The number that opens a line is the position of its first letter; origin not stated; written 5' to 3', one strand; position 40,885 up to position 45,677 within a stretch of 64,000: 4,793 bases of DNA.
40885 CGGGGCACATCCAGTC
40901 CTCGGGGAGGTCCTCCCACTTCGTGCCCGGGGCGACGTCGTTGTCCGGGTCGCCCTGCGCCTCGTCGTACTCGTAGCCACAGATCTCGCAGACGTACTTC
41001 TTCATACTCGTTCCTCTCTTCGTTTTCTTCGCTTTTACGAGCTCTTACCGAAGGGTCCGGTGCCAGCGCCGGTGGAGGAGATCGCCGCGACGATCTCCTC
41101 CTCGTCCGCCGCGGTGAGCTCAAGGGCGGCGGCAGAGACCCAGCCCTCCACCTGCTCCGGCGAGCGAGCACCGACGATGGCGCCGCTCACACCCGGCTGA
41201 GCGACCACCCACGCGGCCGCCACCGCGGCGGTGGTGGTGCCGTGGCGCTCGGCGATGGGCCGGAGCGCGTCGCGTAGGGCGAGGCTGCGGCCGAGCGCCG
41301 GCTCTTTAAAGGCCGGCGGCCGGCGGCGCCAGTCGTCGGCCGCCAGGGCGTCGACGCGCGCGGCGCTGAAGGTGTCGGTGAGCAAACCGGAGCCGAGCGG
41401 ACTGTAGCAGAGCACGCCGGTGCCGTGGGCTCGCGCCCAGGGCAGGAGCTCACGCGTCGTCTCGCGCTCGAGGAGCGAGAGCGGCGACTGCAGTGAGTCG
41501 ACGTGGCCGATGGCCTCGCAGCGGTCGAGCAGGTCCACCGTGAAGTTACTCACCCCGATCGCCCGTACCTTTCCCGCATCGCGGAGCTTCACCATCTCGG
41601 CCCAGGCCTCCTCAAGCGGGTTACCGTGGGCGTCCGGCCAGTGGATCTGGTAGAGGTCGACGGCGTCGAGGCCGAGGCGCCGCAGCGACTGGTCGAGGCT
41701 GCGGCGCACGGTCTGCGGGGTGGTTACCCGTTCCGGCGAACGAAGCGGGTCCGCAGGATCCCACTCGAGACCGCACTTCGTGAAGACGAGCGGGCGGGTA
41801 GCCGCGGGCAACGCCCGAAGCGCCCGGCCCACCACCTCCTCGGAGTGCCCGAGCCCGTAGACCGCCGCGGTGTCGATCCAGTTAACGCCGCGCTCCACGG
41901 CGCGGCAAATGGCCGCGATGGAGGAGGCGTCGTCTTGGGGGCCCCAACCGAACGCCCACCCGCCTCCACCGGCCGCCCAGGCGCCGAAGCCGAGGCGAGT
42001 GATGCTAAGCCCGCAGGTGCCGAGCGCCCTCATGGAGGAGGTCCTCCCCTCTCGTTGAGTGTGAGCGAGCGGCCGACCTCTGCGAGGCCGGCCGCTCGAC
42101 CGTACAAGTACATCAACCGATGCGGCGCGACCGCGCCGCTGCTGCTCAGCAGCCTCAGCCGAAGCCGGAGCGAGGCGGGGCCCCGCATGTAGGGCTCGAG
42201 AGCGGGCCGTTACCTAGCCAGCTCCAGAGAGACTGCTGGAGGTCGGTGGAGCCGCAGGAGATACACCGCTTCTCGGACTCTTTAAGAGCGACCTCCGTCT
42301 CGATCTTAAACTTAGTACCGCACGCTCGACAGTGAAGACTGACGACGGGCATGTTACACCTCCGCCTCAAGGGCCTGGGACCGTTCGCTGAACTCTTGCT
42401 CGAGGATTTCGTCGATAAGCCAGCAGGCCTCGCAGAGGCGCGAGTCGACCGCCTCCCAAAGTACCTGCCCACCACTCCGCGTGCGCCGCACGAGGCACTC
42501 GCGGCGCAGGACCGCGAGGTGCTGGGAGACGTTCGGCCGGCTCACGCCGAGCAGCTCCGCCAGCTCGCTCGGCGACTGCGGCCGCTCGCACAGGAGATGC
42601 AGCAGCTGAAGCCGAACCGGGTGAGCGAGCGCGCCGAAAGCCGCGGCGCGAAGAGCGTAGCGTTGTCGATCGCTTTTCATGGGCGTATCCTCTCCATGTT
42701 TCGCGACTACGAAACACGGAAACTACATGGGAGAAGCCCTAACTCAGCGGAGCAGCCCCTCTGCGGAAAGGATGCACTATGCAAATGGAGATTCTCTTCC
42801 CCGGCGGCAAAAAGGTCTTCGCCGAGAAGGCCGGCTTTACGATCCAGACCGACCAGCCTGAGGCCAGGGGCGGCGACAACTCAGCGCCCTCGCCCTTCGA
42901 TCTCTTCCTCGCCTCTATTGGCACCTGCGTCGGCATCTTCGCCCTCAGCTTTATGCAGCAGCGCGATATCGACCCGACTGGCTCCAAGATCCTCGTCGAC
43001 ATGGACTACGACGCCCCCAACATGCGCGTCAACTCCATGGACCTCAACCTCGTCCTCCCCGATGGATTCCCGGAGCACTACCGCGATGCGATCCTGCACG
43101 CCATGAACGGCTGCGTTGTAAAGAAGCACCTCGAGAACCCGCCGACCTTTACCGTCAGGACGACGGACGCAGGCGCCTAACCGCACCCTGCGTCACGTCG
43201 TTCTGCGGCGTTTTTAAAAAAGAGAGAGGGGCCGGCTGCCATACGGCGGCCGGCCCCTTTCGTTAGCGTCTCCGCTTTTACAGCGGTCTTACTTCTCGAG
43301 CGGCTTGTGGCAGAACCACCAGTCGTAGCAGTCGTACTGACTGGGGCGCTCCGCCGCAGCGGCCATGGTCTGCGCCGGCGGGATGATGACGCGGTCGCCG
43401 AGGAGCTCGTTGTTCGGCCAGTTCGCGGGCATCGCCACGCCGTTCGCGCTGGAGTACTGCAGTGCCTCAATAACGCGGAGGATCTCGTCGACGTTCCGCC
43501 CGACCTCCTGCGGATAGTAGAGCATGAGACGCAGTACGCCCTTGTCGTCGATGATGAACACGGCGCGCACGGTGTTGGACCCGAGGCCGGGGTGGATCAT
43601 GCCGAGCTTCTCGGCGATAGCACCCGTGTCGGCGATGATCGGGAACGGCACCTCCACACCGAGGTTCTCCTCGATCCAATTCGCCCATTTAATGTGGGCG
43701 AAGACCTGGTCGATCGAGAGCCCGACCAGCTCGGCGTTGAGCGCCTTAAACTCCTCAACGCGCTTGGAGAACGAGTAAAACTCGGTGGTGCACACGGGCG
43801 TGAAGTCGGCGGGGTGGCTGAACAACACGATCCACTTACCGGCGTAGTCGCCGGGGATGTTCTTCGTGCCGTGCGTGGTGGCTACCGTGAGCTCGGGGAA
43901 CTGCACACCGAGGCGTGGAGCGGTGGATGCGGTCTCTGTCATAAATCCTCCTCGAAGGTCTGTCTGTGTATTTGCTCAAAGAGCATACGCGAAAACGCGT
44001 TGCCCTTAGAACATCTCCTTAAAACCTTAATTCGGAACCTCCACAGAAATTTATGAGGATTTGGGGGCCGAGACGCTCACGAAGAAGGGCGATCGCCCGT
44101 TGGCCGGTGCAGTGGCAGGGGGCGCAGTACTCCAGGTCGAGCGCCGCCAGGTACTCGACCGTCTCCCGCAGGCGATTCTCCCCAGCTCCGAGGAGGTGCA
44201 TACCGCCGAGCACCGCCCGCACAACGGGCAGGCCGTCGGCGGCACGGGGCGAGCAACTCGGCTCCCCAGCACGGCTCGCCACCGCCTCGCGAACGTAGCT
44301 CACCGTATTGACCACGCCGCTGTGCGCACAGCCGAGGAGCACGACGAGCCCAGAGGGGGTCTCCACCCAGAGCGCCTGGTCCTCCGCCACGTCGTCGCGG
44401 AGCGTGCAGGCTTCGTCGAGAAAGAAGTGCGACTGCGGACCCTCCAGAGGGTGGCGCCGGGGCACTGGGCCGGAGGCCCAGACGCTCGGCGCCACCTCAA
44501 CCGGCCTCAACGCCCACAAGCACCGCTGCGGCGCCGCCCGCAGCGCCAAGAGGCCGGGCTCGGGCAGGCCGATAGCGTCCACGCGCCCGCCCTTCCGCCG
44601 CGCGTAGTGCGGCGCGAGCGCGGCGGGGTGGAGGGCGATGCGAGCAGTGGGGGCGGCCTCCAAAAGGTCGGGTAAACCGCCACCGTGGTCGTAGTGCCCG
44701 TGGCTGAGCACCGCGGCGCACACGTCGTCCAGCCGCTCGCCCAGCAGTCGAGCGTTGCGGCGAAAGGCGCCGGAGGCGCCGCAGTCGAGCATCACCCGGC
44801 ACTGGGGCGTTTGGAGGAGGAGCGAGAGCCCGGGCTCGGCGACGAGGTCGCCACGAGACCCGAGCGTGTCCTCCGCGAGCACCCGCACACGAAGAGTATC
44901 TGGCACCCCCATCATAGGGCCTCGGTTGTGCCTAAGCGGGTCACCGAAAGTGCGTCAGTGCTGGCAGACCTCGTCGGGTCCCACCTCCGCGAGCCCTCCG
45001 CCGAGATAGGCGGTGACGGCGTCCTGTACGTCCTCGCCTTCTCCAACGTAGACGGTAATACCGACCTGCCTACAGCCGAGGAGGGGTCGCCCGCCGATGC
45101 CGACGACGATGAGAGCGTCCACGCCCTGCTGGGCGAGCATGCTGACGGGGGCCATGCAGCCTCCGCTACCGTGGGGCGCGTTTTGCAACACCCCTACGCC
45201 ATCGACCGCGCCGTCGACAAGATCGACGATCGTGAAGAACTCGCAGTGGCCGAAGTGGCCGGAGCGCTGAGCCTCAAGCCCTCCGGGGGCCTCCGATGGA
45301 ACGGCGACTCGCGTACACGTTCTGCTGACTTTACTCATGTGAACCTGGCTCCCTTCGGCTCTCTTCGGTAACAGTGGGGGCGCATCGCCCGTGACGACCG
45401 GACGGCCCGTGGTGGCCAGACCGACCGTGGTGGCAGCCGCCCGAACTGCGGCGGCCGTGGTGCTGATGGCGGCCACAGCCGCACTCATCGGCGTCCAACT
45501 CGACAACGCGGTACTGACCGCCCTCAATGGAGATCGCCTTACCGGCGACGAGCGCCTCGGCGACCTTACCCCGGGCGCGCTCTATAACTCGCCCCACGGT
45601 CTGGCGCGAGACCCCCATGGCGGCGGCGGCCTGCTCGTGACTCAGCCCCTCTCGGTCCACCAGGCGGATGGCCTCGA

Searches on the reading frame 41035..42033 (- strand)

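Call 20: search_protein_families(library=pfam, max_evalue=0.00001, proteins=[window:41035-42033:-])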
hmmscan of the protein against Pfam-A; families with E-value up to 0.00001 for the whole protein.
window:41035-42033:- (332 aa): 1 family
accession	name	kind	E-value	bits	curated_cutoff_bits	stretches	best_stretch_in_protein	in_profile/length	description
PF00248.27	Aldo_ket_red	-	3.9e-67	226.8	24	1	14-316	2-288/291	Aldo/keto reductase family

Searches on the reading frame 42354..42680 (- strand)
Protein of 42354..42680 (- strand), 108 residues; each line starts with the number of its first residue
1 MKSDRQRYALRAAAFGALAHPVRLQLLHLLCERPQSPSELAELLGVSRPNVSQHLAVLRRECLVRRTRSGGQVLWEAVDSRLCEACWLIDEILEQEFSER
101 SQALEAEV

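Call 20: search_protein_families(library=pfam, max_evalue=0.00001, proteins=[window:42354-42680:-])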
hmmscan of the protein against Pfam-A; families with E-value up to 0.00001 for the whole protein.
window:42354-42680:- (108 aa): 4 families
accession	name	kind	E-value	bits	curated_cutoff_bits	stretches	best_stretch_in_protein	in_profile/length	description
PF01022.26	HTH_5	-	4.7e-14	52.4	22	1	21-64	2-45/47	Bacterial regulatory protein, arsR family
PF12840.13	HTH_20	-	9.2e-12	45.2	27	1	18-64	1-48/51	Helix-turn-helix domain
PF12802.13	MarR_2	-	3.5e-09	37.1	27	1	23-71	7-57/61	MarR family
PF25213.1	HVO_A0261_N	-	8.6e-07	29.2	35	1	20-69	10-59/86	HVO_A0261 N-terminal domain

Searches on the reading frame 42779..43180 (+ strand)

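Call 20: search_protein_families(library=pfam, max_evalue=0.00001, proteins=[window:42779-43180:+])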
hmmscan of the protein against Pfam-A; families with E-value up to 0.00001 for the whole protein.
window:42779-43180:+ (133 aa): 1 family
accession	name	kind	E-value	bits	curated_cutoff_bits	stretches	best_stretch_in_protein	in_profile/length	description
PF02566.24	OsmC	-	8.4e-14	52.2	27.5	1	32-126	1-99/100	OsmC-like protein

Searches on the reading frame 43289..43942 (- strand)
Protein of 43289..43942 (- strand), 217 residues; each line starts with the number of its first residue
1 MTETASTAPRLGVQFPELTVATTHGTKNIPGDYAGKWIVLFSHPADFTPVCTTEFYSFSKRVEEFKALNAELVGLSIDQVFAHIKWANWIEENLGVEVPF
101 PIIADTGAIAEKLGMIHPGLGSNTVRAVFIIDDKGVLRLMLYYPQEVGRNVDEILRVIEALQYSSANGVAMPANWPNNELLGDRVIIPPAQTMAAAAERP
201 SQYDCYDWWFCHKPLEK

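Call 21: search_protein_families(library=pfam, max_evalue=0.00001, proteins=[window:43289-43942:-])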
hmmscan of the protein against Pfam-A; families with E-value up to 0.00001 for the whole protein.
window:43289-43942:- (217 aa): 3 families
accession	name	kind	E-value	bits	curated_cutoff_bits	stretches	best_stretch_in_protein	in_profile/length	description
PF00578.27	AhpC-TSA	-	6.3e-30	104.1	26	1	12-139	2-123/124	AhpC/TSA family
PF08534.16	Redoxin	-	5.8e-14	52.6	26.6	1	12-138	3-129/148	Redoxin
PF10417.14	1-cysPrx_C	-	1.8e-07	31.5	21.1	1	160-194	1-32/41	C-terminal domain of 1-Cys peroxiredoxin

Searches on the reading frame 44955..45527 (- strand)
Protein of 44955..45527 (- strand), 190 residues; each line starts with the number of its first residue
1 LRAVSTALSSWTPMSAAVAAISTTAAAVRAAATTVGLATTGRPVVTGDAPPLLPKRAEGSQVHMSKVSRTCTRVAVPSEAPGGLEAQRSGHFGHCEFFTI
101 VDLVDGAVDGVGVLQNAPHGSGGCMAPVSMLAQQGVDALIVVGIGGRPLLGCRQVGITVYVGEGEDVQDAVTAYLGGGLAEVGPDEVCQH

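Call 21: search_protein_families(library=pfam, max_evalue=0.00001, proteins=[window:44955-45527:-])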
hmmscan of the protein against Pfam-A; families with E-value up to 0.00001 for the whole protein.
window:44955-45527:- (190 aa): 1 family
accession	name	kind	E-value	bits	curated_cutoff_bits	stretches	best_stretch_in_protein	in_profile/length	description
PF02579.22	Nitro_FeMo-Co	-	4.5e-21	75.4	26.3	1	86-175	3-93/94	Dinitrogenase iron-molybdenum cofactor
